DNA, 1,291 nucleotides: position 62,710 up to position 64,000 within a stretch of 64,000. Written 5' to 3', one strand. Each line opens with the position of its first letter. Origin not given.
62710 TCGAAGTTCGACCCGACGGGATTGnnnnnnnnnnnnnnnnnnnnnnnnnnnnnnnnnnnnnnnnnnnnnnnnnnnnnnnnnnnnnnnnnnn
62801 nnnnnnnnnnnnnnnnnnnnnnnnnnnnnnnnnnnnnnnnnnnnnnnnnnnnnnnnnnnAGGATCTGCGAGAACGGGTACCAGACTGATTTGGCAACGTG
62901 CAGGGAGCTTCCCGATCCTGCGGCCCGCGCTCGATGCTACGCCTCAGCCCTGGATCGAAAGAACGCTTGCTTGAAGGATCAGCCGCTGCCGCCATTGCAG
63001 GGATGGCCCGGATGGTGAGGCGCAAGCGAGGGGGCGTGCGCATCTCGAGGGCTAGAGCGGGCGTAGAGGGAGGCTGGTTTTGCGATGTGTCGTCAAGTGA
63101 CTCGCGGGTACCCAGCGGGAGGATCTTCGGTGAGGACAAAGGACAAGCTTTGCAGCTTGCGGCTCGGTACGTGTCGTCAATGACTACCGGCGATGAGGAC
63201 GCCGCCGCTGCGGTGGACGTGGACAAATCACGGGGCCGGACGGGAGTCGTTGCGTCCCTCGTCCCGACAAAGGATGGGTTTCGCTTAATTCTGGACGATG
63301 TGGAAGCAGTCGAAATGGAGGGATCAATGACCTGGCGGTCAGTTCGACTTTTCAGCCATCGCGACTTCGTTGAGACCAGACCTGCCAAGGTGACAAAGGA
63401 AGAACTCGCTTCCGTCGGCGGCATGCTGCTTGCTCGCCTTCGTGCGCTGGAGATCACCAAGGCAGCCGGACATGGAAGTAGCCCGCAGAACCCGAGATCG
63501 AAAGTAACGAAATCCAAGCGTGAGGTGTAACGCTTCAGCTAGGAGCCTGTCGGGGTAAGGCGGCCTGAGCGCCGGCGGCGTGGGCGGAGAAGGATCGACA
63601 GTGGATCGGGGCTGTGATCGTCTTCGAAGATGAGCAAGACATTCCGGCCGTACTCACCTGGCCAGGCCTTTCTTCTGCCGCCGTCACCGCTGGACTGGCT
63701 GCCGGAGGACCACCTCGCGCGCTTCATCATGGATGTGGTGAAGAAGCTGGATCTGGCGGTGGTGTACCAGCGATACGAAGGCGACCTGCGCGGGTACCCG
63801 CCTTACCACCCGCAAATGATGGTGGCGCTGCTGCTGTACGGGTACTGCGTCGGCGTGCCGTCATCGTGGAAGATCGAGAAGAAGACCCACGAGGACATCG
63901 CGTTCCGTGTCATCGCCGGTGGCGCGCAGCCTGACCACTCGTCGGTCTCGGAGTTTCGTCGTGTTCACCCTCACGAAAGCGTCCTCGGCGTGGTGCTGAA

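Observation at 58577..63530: RHS/YD-repeat polymorphic toxin locus with frameshift, low-GC C-terminal tip, candidate immunity gene and flanking IS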

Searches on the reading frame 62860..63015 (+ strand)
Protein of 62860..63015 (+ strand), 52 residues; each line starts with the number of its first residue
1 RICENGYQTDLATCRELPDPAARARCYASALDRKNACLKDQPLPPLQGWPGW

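Call 61: find_related_loci(query=A4, collection=genome_contigs, flank=4000)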
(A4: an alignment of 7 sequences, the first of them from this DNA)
Query A4 (52 aa) in genome_contigs; peptide patterns used: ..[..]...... (x = any residue, [..] = any of these).
59 stretches matched a pattern; 3 encode a relative of the query (tblastn E <= 1e-3); 3 distinct loci.
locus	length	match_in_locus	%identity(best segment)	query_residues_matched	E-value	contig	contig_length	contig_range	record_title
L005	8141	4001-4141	57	3-49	2e-15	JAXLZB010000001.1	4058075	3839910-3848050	MAG: Nitrospiraceae bacterium isolate STL-NOB1 C1.213.fa-1, whole genome shotgun sequence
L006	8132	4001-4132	59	7-49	1e-12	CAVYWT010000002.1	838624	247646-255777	MAG: uncultured Acidobacteriota bacterium isolate MFD01275.bin.2.57 genome assembly, contig: contig_24114, whole genome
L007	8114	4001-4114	45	10-51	1e-5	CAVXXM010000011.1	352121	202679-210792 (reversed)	MAG: uncultured Alphaproteobacteria bacterium isolate MFD01561.bin.1.13 genome assembly, contig: contig_449, whole genom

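Call 64: find_related_loci(query=A4, collection=metagenome_contigs, flank=3000)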
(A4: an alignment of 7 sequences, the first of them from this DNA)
Query A4 (52 aa) in metagenome_contigs; peptide patterns used: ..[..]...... (x = any residue, [..] = any of these).
65 stretches matched a pattern; 4 encode a relative of the query (tblastn E <= 1e-3); 4 distinct loci.
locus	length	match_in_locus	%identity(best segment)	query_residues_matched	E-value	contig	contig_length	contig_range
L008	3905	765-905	62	3-49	8e-18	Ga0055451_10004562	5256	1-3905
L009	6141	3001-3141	62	3-49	8e-18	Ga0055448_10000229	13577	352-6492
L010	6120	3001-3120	48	7-46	4e-9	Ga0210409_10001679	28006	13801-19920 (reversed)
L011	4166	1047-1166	48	7-46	4e-9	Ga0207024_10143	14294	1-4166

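Call 73: search_protein_families(library=pfam, proteins=[L006:4151-4468:+, L009:3155-3475:+, L010:3153-3479:+], max_evalue=1)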
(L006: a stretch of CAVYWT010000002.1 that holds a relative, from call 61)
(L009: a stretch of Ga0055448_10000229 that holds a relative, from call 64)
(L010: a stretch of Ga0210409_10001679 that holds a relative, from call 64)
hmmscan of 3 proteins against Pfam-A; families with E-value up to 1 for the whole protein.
L006:4151-4468:+ (106 aa): 1 family
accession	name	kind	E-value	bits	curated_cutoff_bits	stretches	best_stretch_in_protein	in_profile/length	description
PF22302.1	DUF6968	-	2.6e-19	69.3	27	1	11-103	1-89/90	Domain of unknown function (DUF6968)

L009:3155-3475:+ (107 aa): 1 family
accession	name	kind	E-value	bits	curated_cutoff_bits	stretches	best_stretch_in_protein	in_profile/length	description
PF22302.1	DUF6968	-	3.3e-19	69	27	1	11-102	1-89/90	Domain of unknown function (DUF6968)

L010:3153-3479:+ (109 aa): 1 family
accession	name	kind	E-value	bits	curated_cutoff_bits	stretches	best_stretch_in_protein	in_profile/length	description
PF22302.1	DUF6968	-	6.5e-18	64.8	27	1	11-103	1-89/90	Domain of unknown function (DUF6968)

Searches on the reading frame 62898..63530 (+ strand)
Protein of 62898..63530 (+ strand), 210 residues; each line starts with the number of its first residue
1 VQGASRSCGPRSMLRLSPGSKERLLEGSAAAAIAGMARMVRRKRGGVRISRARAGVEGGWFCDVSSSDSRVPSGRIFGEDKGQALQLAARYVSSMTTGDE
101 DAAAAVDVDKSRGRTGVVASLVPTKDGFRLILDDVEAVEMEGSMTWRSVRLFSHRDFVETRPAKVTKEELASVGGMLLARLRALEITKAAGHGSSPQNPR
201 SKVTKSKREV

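Call 5: search_protein_families(library=pfam, proteins=[window:62898-63530:+], max_evalue=0.01)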
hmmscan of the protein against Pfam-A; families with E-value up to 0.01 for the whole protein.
window:62898-63530:+ (210 aa): 0 families

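Call 9: search_protein_families(library=pfam, proteins=[window:63012-63527:+], max_evalue=10)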
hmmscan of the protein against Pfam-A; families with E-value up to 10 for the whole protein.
seq(172 aa): 2 families
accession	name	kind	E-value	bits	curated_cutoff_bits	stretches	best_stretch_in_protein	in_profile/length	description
PF11762.14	Arabinose_Iso_C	-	0.013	15.7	25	1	57-106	43-91/144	L-arabinose isomerase C-terminal domain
PF22302.1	DUF6968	-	0.035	14.4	27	1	9-72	17-81/90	Domain of unknown function (DUF6968)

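Call 10: search_protein_families(library=ncbifam, proteins=[window:63012-63527:+], max_evalue=10)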
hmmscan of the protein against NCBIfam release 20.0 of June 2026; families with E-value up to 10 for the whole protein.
seq(172 aa): 1 family
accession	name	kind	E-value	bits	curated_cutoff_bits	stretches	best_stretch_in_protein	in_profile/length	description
NF002795.0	PRK02929.1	equivalog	0.11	11.1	622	1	55-106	368-418/499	L-arabinose isomerase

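Call 12: find_homologous_proteins(query=window:63012-63527:+, max_evalue=1)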
Query seq(172 aa) (172 aa): 2 proteins with E <= 1 among 481 candidates.
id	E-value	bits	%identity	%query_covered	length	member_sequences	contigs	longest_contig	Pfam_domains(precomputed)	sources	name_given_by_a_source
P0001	3.3e-67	243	73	98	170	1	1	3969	-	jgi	jgi:hypothetical protein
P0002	8.8e-66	239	100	67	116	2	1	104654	-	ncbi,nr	ncbi:MAG TPA: hypothetical protein VHJ20_11745 [Polyangia bacterium]|nr:hypothetical protein [Polyan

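Call 14: find_encoding_contigs(protein=P0001, flank=10000)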
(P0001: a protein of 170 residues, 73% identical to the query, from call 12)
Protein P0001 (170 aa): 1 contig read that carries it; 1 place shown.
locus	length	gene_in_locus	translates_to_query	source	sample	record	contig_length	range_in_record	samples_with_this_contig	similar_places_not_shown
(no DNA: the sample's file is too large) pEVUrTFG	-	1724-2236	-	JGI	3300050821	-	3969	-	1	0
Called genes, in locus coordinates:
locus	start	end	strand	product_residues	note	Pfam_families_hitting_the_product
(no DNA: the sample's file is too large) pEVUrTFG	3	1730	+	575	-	?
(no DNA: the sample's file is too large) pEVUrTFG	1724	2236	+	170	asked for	-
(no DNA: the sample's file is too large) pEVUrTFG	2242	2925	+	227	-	PF20148:DUF6531 (weak)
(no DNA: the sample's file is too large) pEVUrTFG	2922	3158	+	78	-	PF05593:RHS_repeat (weak)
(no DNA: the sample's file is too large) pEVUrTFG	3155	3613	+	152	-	PF14085:DUF4265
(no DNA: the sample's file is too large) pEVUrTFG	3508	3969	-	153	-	?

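Call 15: find_related_loci(query=P0001, collection=metagenome_contigs, flank=10000)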
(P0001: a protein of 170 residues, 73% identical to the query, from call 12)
Query P0001 (170 aa) in metagenome_contigs; peptide patterns used: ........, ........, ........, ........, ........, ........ (x = any residue, [..] = any of these).
157 stretches matched a pattern, but none encodes a relative of the query by tblastn (E <= 1e-3).

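Call 17: find_related_loci(query=A1, collection=genome_contigs, flank=10000)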
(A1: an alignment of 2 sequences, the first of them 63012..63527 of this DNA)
Query A1 (172 aa) in genome_contigs; peptide patterns used: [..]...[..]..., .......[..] (x = any residue, [..] = any of these).
148 stretches matched a pattern, but none encodes a relative of the query by tblastn (E <= 1e-3).

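Call 19: search_protein_families(library=pfam, alignment_id=A1, max_evalue=10)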
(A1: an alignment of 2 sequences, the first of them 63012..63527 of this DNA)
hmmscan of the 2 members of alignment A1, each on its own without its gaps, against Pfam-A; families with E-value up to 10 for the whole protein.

A. member 1, window:63012-63527:+ (172 aa): 2 families
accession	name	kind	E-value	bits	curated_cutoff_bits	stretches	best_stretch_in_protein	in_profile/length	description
PF11762.14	Arabinose_Iso_C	-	0.013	15.7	25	1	57-106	43-91/144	L-arabinose isomerase C-terminal domain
PF22302.1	DUF6968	-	0.035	14.4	27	1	9-72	17-81/90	Domain of unknown function (DUF6968)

B. families by the number of members that match (of 2 scanned): 2 families
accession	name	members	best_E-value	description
PF11762.14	Arabinose_Iso_C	1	0.013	L-arabinose isomerase C-terminal domain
PF22302.1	DUF6968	1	0.035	Domain of unknown function (DUF6968)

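Call 23: find_encoding_contigs(protein=P0002, flank=10000)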
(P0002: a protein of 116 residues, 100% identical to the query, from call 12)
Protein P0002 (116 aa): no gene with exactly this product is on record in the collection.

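Call 26: search_protein_families(library=pfam, proteins=[P0001], max_evalue=10)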
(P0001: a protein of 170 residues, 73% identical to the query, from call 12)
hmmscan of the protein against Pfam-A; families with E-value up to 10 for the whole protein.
P0001 (170 aa): 0 families

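Call 35: predict_structure(alignment_id=A1)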
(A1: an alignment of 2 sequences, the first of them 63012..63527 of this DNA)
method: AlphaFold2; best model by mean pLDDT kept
length: 172 residues; sequences in the alignment: 2
mean_pLDDT: 46.9   pTM: 0.41
mean pLDDT of the five models: 46.9, 45.2, 38.8, 36.4, 35.3
residues with pLDDT >= 90: 0; 70-90: 12; 50-70: 46; < 50: 114
segments of 3 or more residues with pLDDT < 50: 1-6, 60-78, 82-94, 96-138, 140-163, 165-172
pLDDT, mean of each block of 10 residues (from residue 1): 48 64 71 64 63 57 35 43 44 46 34 33 35 46 40 36 41 38
secondary structure, 60 per line:
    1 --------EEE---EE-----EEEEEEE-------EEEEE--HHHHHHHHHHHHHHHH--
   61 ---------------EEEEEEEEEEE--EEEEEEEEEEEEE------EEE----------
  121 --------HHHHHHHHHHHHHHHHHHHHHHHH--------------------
elements in order: E9-11 E22-28 E36-40 H43-58 E76-86 E89-101 E108-110 H129-152

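Call 90: search_solved_structures(query=A5, max_evalue=10)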
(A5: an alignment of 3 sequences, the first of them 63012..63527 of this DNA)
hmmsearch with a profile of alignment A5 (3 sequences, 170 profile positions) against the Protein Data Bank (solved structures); distinct sequences matched with E-value up to 10: 13.
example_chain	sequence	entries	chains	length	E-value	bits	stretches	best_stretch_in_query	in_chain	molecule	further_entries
5zo1_A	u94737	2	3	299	0.15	15.1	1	5-32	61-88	Cell adhesion molecule 4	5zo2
6eg0_A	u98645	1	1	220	0.37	13.8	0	8-29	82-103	Defective proboscis extension response 4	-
8gv1_B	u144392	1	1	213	0.43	13.7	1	7-33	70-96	Anti-factor X IgG fab light chain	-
8gv2_B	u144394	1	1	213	0.46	13.6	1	7-33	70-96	Anti-factor X IgG fab light chain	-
23it_L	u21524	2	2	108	0.52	13.4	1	3-33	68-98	pO18-29 VL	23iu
9oi2_J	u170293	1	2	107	0.56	13.3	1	7-33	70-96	Light chain of Fab from human antibody 245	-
6lnt_L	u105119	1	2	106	0.59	13.2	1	7-33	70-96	Fab DV62.5 light-chain variable region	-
8b28_A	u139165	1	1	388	0.61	13.2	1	105-145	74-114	Enhanced disease susceptibility 1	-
1vkf_A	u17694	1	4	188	0.76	12.8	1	74-109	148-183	glycerol uptake operon antiterminator-related protein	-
3kdw_A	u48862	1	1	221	0.84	12.7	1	66-152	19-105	Putative sugar binding protein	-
8si1_L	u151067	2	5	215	0.87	12.6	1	6-40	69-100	16A8 Light Chain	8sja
6urm_L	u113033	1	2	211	1.2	12.2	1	8-33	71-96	The light chain of antibody LPAF-a.01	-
8d0z_L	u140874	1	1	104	1.4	12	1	6-32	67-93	S728-1157 Fab light chain variable region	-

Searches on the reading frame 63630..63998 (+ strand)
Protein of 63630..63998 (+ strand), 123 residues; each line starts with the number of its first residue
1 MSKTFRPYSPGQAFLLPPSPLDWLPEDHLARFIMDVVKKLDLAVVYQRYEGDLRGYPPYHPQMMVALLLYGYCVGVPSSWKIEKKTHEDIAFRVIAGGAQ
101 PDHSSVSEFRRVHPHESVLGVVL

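Call 9: search_protein_families(library=pfam, proteins=[window:63630-63998:+], max_evalue=10)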
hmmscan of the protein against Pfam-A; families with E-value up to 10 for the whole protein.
seq(123 aa): 1 family
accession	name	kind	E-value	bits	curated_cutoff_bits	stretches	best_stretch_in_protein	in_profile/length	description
PF05598.16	DUF772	-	9.5e-14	51.6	23.1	1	55-111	1-62/74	Transposase domain (DUF772)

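Call 10: search_protein_families(library=ncbifam, proteins=[window:63630-63998:+], max_evalue=10)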
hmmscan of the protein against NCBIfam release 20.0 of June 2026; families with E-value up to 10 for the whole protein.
seq(123 aa): 2 families
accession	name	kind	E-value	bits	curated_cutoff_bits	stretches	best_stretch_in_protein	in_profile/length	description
NF033551.1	transpos_IS1182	equivalog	4.6e-31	108.2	270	1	8-115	2-114/488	IS1182 family transposase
NF033581.1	transpos_IS5_4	equivalog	0.013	14.9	140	1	45-111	21-88/285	IS5 family transposase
